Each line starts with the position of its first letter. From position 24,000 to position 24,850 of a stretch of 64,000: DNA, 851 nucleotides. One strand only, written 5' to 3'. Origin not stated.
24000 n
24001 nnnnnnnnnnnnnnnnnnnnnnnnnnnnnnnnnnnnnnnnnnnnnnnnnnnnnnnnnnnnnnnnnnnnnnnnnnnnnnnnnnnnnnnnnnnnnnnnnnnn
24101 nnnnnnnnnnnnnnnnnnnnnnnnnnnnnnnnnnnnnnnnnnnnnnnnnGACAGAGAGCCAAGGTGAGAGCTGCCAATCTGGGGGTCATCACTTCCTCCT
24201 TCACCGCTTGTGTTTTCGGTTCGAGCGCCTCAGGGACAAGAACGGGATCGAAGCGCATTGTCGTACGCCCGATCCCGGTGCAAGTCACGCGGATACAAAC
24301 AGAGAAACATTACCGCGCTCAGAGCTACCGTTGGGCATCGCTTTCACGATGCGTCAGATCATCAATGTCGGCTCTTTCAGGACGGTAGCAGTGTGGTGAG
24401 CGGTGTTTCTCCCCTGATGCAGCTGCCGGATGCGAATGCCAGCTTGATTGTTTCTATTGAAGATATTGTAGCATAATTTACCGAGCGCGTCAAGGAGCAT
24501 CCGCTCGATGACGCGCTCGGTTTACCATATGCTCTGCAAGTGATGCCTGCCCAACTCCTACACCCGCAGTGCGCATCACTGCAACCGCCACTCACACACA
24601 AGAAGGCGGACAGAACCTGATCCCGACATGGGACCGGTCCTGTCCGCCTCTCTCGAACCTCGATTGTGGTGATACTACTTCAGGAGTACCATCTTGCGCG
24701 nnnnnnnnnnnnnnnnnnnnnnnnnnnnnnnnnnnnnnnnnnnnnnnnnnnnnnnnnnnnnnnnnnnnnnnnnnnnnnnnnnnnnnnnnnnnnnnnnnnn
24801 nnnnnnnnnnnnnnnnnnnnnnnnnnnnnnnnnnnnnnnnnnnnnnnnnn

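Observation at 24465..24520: Near-consensus promoter whose -35 element lies inside a 12-bp perfect palindrome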

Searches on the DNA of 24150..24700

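Call 39: search_rna_families(source=window, start=24150, end=24700, threshold=evalue, max_evalue=10)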
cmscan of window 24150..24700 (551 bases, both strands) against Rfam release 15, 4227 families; matches with E-value up to 10: 3.
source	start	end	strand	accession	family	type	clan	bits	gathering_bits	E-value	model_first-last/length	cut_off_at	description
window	24599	24655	-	RF03836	mir-3547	Gene; miRNA;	-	21.6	77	0.25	1-88/88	no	mir-3547 microRNA precursor family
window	24604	24650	-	RF03216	mir-BART10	Gene; miRNA;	-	19.1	70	1.9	1-80/80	no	mir-BART10 microRNA precursor family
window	24170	24199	-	RF01130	sR46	Gene; snRNA; snoRNA; CD-box;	-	12.3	50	3.2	1-56/56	no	Small nucleolar RNA sR46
